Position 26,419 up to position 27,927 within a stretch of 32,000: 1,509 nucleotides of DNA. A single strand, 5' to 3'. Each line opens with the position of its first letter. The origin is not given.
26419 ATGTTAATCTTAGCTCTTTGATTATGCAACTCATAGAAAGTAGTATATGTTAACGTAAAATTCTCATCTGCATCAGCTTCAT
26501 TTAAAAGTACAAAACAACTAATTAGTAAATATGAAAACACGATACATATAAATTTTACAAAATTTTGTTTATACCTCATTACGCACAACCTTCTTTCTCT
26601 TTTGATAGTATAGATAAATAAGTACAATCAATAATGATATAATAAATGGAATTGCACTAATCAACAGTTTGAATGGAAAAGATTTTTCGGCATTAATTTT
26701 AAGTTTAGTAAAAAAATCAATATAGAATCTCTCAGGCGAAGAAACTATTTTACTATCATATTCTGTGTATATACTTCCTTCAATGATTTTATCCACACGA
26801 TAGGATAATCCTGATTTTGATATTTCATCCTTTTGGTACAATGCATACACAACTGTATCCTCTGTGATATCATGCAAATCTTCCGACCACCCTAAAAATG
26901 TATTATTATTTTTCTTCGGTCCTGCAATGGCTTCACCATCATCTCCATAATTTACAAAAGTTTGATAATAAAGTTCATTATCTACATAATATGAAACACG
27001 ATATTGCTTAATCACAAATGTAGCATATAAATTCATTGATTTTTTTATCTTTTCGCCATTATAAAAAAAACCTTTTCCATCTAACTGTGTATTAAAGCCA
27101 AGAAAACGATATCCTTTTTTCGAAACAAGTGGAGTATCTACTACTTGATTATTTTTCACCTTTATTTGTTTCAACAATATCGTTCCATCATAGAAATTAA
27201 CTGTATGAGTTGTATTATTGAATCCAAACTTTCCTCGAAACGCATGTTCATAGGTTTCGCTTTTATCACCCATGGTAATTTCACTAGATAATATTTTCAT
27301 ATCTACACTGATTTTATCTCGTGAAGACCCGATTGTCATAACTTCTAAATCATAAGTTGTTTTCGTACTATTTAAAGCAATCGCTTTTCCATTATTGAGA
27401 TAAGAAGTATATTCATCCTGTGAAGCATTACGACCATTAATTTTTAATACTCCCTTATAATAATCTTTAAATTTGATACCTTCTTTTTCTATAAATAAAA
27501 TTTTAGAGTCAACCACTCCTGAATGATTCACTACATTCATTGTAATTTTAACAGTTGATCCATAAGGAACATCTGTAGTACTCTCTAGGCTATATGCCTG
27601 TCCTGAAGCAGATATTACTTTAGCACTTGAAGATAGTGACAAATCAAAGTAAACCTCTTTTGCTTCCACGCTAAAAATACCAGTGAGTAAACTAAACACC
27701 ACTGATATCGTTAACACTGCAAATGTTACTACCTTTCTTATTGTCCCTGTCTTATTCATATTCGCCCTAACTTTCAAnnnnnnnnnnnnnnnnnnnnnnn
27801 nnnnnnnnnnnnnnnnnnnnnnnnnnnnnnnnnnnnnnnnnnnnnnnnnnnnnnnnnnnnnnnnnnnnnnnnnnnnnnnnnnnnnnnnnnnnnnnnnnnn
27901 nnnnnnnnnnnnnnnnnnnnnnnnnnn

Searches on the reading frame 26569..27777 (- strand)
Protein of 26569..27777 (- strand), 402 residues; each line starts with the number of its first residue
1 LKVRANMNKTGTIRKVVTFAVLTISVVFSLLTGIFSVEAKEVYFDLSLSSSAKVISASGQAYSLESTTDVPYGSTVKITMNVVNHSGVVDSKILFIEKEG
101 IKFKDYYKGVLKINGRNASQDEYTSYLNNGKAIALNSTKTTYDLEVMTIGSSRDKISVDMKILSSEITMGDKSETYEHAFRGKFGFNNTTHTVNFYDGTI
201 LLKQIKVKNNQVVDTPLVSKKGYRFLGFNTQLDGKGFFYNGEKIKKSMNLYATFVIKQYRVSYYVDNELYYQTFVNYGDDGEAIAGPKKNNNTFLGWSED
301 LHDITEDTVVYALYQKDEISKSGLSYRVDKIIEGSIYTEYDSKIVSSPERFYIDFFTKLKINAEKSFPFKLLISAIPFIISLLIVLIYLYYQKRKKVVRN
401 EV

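Call 9: search_protein_families(library=pfam, proteins=[window:26569-27777:-], max_evalue=0.01)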
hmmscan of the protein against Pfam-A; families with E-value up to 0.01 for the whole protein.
window:26569-27777:- (402 aa): 1 family
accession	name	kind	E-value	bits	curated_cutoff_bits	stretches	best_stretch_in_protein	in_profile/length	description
PF09479.16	Flg_new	-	2.1e-05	25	27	1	192-252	2-64/65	Listeria-Bacteroides repeat domain (List_Bact_rpt)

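Call 41: search_protein_families(library=ncbifam, proteins=[window:26569-27777:-], max_evalue=0.01)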
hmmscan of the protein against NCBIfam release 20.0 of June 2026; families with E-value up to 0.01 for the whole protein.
window:26569-27777:- (402 aa): 0 families
